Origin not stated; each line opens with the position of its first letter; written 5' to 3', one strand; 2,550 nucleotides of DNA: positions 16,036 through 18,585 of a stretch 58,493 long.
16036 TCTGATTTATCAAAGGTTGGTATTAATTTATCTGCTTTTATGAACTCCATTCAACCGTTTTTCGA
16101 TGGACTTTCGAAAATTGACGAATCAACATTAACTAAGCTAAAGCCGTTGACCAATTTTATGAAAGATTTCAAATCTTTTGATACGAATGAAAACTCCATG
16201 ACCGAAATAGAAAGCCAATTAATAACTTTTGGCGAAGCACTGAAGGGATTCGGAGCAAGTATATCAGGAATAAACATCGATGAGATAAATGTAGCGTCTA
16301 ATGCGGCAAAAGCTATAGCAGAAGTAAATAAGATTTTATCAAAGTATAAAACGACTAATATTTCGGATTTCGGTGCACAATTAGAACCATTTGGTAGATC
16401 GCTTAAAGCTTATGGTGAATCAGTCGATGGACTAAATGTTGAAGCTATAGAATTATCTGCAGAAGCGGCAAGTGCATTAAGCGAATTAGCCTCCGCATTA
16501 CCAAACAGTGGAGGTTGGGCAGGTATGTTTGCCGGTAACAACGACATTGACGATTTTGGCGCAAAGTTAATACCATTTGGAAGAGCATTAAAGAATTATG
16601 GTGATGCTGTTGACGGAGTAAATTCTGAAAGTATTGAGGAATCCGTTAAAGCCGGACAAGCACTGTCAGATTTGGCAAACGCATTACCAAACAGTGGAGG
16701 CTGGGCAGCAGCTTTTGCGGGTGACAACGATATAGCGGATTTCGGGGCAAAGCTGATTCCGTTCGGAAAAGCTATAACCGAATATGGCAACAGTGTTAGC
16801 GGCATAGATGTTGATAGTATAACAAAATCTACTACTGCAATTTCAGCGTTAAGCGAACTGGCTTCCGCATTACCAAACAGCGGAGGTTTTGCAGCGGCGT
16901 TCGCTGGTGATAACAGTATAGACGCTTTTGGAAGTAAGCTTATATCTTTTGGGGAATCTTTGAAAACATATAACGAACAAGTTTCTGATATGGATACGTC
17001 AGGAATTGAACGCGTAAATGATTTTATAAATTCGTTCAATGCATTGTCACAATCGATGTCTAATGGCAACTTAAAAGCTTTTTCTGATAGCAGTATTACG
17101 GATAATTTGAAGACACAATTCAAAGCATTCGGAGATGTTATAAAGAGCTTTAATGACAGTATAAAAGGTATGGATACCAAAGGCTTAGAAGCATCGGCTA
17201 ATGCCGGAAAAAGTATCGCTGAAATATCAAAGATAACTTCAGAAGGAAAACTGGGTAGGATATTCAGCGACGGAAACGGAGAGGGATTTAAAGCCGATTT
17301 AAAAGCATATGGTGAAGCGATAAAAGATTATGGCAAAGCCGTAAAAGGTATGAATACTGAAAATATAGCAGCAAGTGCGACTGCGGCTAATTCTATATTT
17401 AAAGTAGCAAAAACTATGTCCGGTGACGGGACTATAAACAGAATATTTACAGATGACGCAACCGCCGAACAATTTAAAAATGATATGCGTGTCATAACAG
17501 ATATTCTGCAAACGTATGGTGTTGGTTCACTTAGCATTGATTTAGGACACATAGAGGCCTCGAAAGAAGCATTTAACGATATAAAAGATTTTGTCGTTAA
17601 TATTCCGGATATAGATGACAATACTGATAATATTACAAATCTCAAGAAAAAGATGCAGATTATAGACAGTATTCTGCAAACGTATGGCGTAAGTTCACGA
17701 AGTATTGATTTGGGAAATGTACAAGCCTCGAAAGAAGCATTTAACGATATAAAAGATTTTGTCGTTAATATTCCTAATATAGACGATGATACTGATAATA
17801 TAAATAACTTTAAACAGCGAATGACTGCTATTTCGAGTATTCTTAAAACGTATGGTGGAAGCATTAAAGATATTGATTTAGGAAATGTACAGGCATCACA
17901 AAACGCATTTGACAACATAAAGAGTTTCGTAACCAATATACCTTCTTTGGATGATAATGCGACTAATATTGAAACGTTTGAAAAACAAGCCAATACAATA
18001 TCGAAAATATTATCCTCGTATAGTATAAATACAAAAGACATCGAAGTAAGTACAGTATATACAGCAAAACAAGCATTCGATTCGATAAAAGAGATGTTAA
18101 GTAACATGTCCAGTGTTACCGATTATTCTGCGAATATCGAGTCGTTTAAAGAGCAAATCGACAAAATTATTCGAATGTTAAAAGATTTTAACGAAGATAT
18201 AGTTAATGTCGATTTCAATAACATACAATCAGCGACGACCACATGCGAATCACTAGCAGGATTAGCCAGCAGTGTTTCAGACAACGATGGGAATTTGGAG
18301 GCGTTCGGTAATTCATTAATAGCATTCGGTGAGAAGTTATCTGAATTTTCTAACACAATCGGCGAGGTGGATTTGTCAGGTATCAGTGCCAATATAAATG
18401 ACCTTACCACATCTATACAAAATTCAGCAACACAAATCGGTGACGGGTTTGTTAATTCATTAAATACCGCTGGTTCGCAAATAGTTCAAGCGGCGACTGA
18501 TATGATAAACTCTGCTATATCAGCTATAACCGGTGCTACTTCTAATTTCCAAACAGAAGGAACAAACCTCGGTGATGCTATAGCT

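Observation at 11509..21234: Exceptionally long tape measure protein (3241 aa) assembled from several internal tandem repeat families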

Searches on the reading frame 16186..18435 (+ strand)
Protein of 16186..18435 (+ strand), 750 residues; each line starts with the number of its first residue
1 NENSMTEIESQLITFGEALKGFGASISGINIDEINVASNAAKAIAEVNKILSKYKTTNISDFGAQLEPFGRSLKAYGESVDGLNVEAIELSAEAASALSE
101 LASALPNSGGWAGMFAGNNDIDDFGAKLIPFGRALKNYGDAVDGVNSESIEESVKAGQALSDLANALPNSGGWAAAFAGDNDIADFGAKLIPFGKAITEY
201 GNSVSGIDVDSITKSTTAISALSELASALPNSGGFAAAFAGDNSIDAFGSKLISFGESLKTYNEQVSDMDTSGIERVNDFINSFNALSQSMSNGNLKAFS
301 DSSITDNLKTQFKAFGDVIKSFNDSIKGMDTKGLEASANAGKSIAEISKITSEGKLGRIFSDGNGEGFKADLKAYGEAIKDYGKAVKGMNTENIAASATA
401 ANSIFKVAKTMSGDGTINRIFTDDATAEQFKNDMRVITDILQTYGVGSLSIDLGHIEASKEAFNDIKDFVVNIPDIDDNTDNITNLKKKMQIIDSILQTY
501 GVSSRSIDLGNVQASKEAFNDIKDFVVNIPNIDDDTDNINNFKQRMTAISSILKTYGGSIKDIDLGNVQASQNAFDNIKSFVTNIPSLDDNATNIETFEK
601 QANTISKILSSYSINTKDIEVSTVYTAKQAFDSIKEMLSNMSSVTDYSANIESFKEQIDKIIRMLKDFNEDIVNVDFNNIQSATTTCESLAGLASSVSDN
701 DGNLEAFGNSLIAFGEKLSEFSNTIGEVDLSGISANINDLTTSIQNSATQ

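Call 54: search_dna_similar(query=window:16186-18435:+, collection=phages, mode=protein, max_rows=25, max_evalue=0.0001)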
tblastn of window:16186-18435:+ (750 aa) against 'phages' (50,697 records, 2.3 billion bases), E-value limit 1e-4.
Records with a match: 3; places in all: 9; records where one place covers at least 80% of the query: 1.
Best place of each record, by identity: <60% 3.
By first word of the organism name: Bacteriophage 3.
By host as written in the record: - 3.
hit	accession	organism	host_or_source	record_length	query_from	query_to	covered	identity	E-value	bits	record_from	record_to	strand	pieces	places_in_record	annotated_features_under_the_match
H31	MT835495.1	Bacteriophage sp.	human fecal samples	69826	58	744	92%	27.7%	1e-42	173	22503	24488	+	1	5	record has no annotation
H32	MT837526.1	Bacteriophage sp.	human fecal samples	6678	2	389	52%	27.9%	6e-12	146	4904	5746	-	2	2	record has no annotation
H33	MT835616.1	Bacteriophage sp.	human fecal samples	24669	57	388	44%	27.7%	1e-17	94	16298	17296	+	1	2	record has no annotation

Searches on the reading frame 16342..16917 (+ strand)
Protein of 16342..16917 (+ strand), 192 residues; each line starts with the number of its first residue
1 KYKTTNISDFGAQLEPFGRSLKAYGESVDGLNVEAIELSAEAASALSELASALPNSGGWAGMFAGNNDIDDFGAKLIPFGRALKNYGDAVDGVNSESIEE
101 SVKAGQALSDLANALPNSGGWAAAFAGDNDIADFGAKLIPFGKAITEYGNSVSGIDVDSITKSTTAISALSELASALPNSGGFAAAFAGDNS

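Call 62: predict_structure(alignment_id=A1)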
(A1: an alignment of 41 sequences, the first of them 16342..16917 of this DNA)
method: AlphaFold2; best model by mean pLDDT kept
length: 192 residues; sequences in the alignment: 41
mean_pLDDT: 52.2   pTM: 0.38
mean pLDDT of the five models: 52.2, 50.2, 42.0, 41.9, 39.3
residues with pLDDT >= 90: 0; 70-90: 4; 50-70: 113; < 50: 75
segments of 3 or more residues with pLDDT < 50: 1-5, 49-67, 111-129, 159-164, 166-168, 177-186
pLDDT, mean of each block of 10 residues (from residue 1): 56 65 60 60 54 39 46 64 62 59 52 37 38 56 56 49 47 44 47 56
secondary structure, 60 per line:
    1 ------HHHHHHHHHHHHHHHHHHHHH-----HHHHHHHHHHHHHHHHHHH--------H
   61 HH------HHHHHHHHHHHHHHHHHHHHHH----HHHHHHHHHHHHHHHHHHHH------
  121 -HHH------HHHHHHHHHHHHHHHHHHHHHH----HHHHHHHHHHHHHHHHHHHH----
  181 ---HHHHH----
elements in order: H7-27 H33-51 H69-90 H95-114 H131-152 H157-176 H184-188

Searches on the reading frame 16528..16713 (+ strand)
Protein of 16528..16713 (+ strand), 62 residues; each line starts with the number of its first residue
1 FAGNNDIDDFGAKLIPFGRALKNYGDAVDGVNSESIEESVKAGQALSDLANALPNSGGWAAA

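Call 66: search_protein_families(library=pfam, alignment_id=A2, max_evalue=1)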
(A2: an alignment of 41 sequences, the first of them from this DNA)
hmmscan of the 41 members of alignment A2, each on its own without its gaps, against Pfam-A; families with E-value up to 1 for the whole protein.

A. member 1, seq(62 aa): 1 family
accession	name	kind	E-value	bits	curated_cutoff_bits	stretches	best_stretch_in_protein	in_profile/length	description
PF22018.1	HP1454-like_middle_dom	-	0.18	12.7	27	1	5-32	36-63/68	LPP20 lipofamily protein, middle domain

B. families by the number of members that match (of 41 scanned): 18 families
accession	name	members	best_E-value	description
PF10145.14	PhageMin_Tail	1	0.0026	Phage-related minor tail protein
PF22116.1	DUF6944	1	0.0034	Family of unknown function (DUF6944)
PF12699.13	phiKZ_IP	1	0.021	phiKZ-like phage internal head proteins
PF16897.10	MMR_HSR1_Xtn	1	0.023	C-terminal region of MMR_HSR1 domain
PF00936.24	BMC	1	0.024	BMC domain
PF03023.19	MurJ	1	0.034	Lipid II flippase MurJ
PF08861.15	DUF1828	1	0.056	Domain of unknown function DUF1828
PF11123.14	DNA_Packaging_2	1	0.056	DNA packaging protein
PF14527.11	LAGLIDADG_WhiA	1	0.1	WhiA LAGLIDADG-like domain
PF04349.18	MdoG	1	0.11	Periplasmic glucan biosynthesis protein, MdoG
PF23891.1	DUF7243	1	0.11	Family of unknown function (DUF7243)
PF19799.5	DUF6282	1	0.12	Family of unknown function (DUF6282)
PF04691.17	ApoC-I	1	0.14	Apolipoprotein C-I (ApoC-1)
PF15873.10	DUF4730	1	0.16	Domain of unknown function (DUF4730)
PF22018.1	HP1454-like_middle_dom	1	0.18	LPP20 lipofamily protein, middle domain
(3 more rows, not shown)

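Call 71: search_protein_representatives(alignment_id=A2)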
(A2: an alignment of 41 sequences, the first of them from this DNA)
Query: 41 sequences, 62 profile positions. Proteins with E-value up to 0.001 (for the whole library): 3084; up to 1e-10: 2690; up to 1e-30: 1873. The best 150 are listed.
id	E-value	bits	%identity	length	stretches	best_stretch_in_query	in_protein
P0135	0.0e+00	991.2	-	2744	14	1-62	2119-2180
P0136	3.0e-282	927.0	-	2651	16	1-61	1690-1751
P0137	1.3e-258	851.3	-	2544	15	3-62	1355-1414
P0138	2.1e-239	789.8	-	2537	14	1-62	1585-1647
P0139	3.2e-236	779.6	-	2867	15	1-62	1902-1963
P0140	2.7e-234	773.4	-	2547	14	1-60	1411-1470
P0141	3.4e-233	769.9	-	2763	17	1-62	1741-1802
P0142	1.4e-231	764.7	-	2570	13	1-61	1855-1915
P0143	6.7e-228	752.9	-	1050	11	1-62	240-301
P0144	4.2e-222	734.4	-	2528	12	1-62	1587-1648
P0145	4.0e-220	728.0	-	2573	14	1-61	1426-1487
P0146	7.6e-218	720.7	-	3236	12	1-61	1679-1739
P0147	9.5e-218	720.4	-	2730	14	1-61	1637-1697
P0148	1.4e-208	691.1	-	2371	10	2-62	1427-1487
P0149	7.4e-203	672.7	-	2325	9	1-61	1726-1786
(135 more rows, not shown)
